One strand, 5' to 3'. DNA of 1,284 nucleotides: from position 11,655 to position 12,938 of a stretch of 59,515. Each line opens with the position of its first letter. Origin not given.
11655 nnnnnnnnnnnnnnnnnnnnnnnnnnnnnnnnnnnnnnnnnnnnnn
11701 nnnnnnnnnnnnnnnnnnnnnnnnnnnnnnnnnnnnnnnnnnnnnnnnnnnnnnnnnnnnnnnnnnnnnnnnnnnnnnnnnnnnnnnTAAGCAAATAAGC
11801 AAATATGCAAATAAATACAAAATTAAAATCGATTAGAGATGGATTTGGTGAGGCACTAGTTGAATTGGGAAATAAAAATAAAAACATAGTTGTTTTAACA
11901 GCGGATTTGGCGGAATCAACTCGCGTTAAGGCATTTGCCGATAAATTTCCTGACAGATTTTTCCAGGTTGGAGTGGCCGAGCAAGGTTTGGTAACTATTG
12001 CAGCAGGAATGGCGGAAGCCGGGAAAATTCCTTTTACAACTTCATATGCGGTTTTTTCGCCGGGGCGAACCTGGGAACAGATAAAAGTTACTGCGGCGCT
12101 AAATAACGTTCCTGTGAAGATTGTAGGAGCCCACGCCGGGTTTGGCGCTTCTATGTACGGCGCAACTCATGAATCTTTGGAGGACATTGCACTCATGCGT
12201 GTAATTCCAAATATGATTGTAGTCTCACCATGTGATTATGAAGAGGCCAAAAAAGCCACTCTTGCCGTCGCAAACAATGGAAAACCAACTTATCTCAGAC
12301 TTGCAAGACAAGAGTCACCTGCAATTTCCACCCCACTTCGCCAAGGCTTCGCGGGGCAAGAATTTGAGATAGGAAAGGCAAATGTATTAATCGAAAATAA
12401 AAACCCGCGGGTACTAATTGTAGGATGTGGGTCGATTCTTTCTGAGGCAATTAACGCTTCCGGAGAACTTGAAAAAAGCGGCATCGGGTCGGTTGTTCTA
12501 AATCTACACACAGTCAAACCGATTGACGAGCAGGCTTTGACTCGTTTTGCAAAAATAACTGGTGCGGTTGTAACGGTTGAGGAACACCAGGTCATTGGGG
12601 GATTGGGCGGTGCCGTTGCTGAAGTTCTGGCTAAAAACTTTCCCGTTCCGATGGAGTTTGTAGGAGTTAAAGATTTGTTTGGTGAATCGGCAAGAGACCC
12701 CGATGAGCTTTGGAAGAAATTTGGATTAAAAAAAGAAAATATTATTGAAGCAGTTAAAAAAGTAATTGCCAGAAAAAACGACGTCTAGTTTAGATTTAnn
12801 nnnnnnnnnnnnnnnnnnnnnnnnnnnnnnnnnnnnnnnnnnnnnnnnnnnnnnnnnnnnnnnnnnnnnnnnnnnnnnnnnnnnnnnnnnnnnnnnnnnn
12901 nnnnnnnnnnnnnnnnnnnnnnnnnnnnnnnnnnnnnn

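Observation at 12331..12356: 26-nt G+C-rich element present at three loci and translated in two different frames in two conserved enzymes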

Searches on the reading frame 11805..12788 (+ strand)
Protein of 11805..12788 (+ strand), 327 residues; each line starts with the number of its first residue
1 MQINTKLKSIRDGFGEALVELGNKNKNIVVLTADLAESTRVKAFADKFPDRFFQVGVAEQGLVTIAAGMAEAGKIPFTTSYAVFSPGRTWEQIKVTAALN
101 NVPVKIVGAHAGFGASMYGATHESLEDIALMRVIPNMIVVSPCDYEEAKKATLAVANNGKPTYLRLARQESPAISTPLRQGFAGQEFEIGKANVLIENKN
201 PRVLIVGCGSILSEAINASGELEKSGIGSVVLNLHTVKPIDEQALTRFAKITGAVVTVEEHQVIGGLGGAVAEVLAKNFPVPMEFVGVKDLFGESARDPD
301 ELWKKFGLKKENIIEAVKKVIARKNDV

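Call 15: search_protein_families(library=pfam, proteins=[window:11805-12788:+])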
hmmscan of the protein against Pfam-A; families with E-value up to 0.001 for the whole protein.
window:11805-12788:+ (327 aa): 3 families
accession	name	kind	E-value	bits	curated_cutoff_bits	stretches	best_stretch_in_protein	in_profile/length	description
PF02779.29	Transket_pyr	-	3.4e-41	141.2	27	1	9-171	4-172/174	Transketolase, pyrimidine binding domain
PF02780.25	Transketolase_C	-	3e-24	85.7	25.9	1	194-313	3-124/124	Transketolase, C-terminal domain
PF22613.1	Transketolase_C_1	-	9.4e-06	26.3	27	1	197-308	7-112/113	Transketolase-like TK C-terminal domain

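Call 24: find_homologous_proteins(query=window:11805-12785:+, max_evalue=1e-40)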
Query window:11805-12785:+ (327 aa): 7995 proteins with E <= 1e-40 among 8000 candidates; the best 120 are listed.
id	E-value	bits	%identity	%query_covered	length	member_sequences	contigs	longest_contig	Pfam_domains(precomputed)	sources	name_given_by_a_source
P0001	1.7e-194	663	94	98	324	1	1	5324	PF22613.2,PF02780.26,PF02779.30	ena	-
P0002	5.0e-191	652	92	98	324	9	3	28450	PF22613.2,PF02780.26,PF02779.30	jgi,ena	-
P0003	7.2e-174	595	84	98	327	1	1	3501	PF22613.2,PF02780.26,PF02779.30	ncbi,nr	ncbi:MAG: transketolase family protein [Candidatus Woesebacteria bacterium]|nr:transketolase family 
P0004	9.7e-174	595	83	98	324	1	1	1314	PF22613.2,PF02780.26,PF02779.30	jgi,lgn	jgi:transketolase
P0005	2.3e-172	591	84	98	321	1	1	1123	PF22613.2,PF02780.26,PF02779.30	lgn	-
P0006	1.3e-166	572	81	98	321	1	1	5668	PF02780.26,PF02779.30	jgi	jgi:transketolase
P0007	1.9e-165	568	82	98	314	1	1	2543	PF22613.2,PF02780.26,PF02779.30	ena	-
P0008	1.3e-164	565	80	98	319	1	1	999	PF22613.2,PF02780.26,PF02779.30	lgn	-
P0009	2.1e-164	564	80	98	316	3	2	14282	PF22613.2,PF02780.26,PF02779.30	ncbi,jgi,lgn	jgi:transketolase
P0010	2.8e-164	564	80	98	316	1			PF22613.2,PF02780.26,PF02779.30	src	-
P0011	6.8e-164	563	81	97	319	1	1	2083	PF22613.2,PF02780.26,PF02779.30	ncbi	-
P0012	8.2e-164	562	82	98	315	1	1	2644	PF22613.2,PF02780.26,PF02779.30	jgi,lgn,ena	jgi:transketolase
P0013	1.4e-163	562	80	97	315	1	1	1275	PF22613.2,PF02780.26,PF02779.30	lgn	-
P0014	1.6e-163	562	79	100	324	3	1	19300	PF02780.26,PF02779.30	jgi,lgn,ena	-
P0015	3.0e-163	561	81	98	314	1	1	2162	PF22613.2,PF02780.26,PF02779.30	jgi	jgi:transketolase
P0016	3.3e-163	560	81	97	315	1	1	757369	PF22613.2,PF02780.26,PF02779.30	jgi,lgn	jgi:transketolase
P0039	8.2e-160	549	80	98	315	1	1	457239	PF02780.26,PF02779.30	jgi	jgi:transketolase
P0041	1.3e-159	549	75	98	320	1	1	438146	PF02780.26,PF02779.30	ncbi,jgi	jgi:transketolase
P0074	1.6e-155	535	77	98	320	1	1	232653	PF22613.2,PF02780.26,PF02779.30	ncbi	-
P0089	1.6e-153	529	75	99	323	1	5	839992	PF22613.2,PF02780.26,PF02779.30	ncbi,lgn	-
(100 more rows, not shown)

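Call 30: find_related_loci(query=window:11805-12785:+, collection=metagenome_contigs, flank=3000)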
Query window:11805-12785:+ (327 aa) in metagenome_contigs; peptide patterns used: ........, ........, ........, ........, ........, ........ (x = any residue, [..] = any of these).
538 stretches matched a pattern; 439 encode a relative of the query (tblastn E <= 1e-3); the best 80 are kept; 80 distinct loci.
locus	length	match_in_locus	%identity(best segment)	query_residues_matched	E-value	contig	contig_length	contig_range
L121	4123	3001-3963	79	1-327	2e-178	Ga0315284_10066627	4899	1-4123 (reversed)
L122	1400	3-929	82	11-325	0e+0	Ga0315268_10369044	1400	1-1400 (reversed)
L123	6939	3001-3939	79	7-325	1e-170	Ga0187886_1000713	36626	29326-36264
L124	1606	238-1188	79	4-325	0e+0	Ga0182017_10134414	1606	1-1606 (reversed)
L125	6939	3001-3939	77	7-325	1e-169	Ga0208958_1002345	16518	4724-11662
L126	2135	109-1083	77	1-325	0e+0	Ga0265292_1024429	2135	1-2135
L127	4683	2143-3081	78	7-325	5e-173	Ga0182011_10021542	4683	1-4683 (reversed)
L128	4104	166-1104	78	7-325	4e-173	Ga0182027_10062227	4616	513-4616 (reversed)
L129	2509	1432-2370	79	7-325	4e-179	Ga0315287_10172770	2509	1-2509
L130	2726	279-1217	77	7-325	2e-177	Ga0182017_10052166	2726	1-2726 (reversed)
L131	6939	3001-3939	75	7-325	8e-167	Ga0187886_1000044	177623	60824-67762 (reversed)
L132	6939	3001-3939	77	7-325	2e-166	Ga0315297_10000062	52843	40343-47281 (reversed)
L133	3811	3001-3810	92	7-276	9e-170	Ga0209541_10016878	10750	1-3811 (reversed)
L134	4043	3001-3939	76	7-325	3e-168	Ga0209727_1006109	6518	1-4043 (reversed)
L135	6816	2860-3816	75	1-325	2e-165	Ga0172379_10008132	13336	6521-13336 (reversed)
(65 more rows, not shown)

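Call 40: find_encoding_contigs(protein=P0004, flank=500, max_places=1)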
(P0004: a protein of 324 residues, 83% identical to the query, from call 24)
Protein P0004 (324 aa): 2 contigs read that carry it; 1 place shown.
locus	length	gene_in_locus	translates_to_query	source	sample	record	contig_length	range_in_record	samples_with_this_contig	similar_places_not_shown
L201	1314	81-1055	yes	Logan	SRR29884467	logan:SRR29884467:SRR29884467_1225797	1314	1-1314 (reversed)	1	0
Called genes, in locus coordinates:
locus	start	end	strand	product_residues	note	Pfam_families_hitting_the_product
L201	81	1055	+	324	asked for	PF02779:Transket_pyr, PF22613:Transketolase_C_1 (faint), PF02780:Transketolase_C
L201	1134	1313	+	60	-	?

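Call 41: find_encoding_contigs(protein=P0039, flank=500, max_places=1)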
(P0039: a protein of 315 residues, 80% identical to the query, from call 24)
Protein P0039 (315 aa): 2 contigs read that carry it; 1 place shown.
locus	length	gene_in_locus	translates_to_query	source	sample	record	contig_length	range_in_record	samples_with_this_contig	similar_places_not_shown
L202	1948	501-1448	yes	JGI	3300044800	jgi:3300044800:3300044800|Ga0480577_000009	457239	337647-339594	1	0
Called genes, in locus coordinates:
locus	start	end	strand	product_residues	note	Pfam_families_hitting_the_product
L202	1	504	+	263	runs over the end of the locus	PF13292:DXP_synthase_N (faint), PF00456:Transketolase_N, PF00676:E1_dh (weak)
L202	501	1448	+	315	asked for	PF02779:Transket_pyr, PF02780:Transketolase_C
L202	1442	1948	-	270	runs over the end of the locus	-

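Call 42: find_encoding_contigs(protein=P0074, flank=500, max_places=1)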
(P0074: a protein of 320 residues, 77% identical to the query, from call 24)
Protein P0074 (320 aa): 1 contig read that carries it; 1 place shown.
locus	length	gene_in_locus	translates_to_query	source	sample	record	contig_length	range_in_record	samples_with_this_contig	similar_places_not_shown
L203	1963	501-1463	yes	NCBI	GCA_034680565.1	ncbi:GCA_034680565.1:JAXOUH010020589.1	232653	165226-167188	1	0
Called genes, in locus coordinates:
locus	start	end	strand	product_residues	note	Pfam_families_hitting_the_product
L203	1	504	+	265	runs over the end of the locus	PF00676:E1_dh (faint), PF13292:DXP_synthase_N (weak), PF00456:Transketolase_N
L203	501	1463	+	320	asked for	PF02779:Transket_pyr, PF02780:Transketolase_C, PF22613:Transketolase_C_1 (weak)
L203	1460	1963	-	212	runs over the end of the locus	PF10648:Gmad2 (weak)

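Call 43: find_encoding_contigs(protein=P0089, flank=500, max_places=1)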
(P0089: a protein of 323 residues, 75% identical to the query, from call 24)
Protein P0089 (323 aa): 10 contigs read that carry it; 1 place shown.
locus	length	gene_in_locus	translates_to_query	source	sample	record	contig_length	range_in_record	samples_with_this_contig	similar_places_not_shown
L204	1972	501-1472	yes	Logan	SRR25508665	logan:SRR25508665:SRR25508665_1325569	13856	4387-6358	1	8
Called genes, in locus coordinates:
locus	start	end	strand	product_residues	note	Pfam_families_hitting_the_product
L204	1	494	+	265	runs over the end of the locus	PF00456:Transketolase_N, PF13292:DXP_synthase_N (faint), PF00676:E1_dh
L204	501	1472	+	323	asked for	PF02779:Transket_pyr, PF02780:Transketolase_C, PF22613:Transketolase_C_1 (weak)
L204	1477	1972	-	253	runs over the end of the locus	PF18933:PsbP_2 (weak)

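Call 58: search_solved_structures(query=window:11805-12785:+, max_evalue=1e-10, show_alignments=1)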
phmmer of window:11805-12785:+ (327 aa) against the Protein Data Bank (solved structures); distinct sequences matched with E-value up to 1e-10: 42.
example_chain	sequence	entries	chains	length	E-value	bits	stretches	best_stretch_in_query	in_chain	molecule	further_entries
6yaj_AAA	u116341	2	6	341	3.6e-76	259.8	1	10-324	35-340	C-terminal chain of split transketolase from Carboxydothermus hydrogenoformans | C-terminal component of the split chain transketolase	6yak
6rjb_A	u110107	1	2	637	1.8e-42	149.2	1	10-323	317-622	Transketolase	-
6ha3_A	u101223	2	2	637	2.3e-42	148.8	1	10-323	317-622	Transketolase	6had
4kxu_A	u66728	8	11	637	2.3e-42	148.8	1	10-323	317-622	Transketolase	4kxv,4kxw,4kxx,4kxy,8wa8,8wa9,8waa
3ooy_A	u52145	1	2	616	6.8e-42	147.2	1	10-320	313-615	Transketolase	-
3mos_A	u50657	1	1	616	1.5e-41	146.1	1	10-318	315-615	Transketolase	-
7bzx_B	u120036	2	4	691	3.3e-34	122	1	5-276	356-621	1-deoxy-D-xylulose-5-phosphate synthase, chloroplastic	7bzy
2o1s_A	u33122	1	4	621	6e-34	121.1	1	9-310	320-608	1-deoxy-D-xylulose-5-phosphate synthase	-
8a29_A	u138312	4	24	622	6.8e-33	117.7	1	13-321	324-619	1-deoxy-D-xylulose-5-phosphate synthase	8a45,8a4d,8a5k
8ogh_A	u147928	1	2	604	1.2e-30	110.3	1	14-315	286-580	1-deoxy-D-xylulose-5-phosphate synthase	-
9hn8_A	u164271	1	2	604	1.2e-30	110.3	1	14-315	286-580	1-deoxy-D-xylulose-5-phosphate synthase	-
7a9h_AAA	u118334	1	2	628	1.3e-30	110.2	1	14-315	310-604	1-deoxy-D-xylulose-5-phosphate synthase,1-deoxy-D-xylulose-5-phosphate synthase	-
7a9g_AAA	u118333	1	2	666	1.4e-30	110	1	14-315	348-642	1-deoxy-D-xylulose-5-phosphate synthase,1-deoxy-D-xylulose-5-phosphate synthase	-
8a8y_A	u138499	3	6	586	2e-29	106.3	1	9-308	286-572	1-deoxy-D-xylulose-5-phosphate synthase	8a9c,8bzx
6xxg_AAA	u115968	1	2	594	2.5e-25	92.8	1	12-297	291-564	1-deoxy-D-xylulose-5-phosphate synthase,1-deoxy-D-xylulose-5-phosphate synthase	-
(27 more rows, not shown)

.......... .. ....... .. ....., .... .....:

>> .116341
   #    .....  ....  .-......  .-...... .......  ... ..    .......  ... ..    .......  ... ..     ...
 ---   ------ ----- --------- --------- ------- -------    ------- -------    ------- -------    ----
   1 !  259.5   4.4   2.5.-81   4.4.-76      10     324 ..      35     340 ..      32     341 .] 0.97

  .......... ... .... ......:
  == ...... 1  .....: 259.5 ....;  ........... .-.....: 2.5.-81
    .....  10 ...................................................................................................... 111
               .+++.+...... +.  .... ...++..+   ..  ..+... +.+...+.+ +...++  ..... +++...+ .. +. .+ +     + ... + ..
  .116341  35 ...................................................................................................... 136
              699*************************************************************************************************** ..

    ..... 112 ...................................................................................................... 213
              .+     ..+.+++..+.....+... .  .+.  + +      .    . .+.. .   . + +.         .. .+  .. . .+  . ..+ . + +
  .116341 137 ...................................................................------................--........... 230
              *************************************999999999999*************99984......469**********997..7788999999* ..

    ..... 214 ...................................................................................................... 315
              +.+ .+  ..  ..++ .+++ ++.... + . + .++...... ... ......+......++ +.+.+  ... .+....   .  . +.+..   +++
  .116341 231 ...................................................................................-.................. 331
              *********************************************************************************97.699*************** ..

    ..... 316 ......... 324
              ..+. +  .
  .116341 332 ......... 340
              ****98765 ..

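Call 62: find_encoding_contigs(protein=P0002, flank=10000, max_places=2)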
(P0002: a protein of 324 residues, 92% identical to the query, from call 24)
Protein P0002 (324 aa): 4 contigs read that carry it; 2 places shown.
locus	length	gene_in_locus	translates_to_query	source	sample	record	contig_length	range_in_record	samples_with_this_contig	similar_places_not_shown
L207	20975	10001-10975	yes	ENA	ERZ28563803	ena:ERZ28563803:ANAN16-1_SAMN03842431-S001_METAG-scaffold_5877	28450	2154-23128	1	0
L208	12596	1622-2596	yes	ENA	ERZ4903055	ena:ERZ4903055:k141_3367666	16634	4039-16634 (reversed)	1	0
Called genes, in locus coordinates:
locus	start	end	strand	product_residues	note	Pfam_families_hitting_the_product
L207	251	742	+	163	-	PF10099:RskA_C (weak)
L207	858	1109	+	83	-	PF00462:Glutaredoxin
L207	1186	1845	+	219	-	PF00121:TIM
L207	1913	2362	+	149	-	PF02502:LacAB_rpiB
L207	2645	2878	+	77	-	-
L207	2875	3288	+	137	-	PF01850:PIN (weak)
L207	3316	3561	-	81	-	-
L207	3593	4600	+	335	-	PF00162:PGK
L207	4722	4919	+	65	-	PF04070:DUF378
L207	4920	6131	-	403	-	PF13477:Glyco_trans_4_2, PF13439:Glyco_transf_4, PF13579:Glyco_trans_4_4 (weak), PF20706:GT4-conflict (weak), PF00534:Glycos_transf_1, PF13692:Glyco_trans_1_4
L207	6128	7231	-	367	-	PF01055:Glyco_hydro_31_2nd (weak), PF02065:Melibiase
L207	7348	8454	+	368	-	PF00044:Gp_dh_N, PF02800:Gp_dh_C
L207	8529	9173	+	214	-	PF18306:LDcluster4, PF03641:Lysine_decarbox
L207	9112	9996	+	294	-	PF13292:DXP_synthase_N (faint), PF00456:Transketolase_N, PF00676:E1_dh (weak)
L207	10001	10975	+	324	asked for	PF02779:Transket_pyr, PF22613:Transketolase_C_1 (faint), PF02780:Transketolase_C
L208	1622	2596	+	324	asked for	PF02779:Transket_pyr, PF22613:Transketolase_C_1 (faint), PF02780:Transketolase_C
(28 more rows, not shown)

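Call 63: find_encoding_contigs(protein=P0016, flank=10000, max_places=1)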
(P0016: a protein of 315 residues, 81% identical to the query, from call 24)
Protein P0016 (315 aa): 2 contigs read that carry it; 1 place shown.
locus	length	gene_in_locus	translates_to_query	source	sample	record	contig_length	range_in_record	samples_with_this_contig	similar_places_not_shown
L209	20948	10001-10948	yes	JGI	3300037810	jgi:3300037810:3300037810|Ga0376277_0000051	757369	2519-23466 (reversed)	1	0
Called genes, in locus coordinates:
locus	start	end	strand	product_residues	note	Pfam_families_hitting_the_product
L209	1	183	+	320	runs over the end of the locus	PF00152:tRNA-synt_2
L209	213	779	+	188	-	PF08207:EFP_N, PF01132:EFP, PF09285:Elong-fact-P_C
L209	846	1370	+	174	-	-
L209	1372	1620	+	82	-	-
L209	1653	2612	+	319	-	PF09992:NAGPA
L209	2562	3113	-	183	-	PF20221:DUF6580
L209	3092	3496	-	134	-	PF14478:DUF4430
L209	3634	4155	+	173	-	PF01988:VIT1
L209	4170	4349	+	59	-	-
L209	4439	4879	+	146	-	-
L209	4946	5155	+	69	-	PF00462:Glutaredoxin (weak)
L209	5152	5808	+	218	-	PF00121:TIM, PF00977:His_biosynth (faint)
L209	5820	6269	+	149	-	PF02502:LacAB_rpiB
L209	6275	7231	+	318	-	PF00162:PGK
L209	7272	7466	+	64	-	PF04070:DUF378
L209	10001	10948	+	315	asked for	PF02779:Transket_pyr, PF02780:Transketolase_C, PF22613:Transketolase_C_1 (weak)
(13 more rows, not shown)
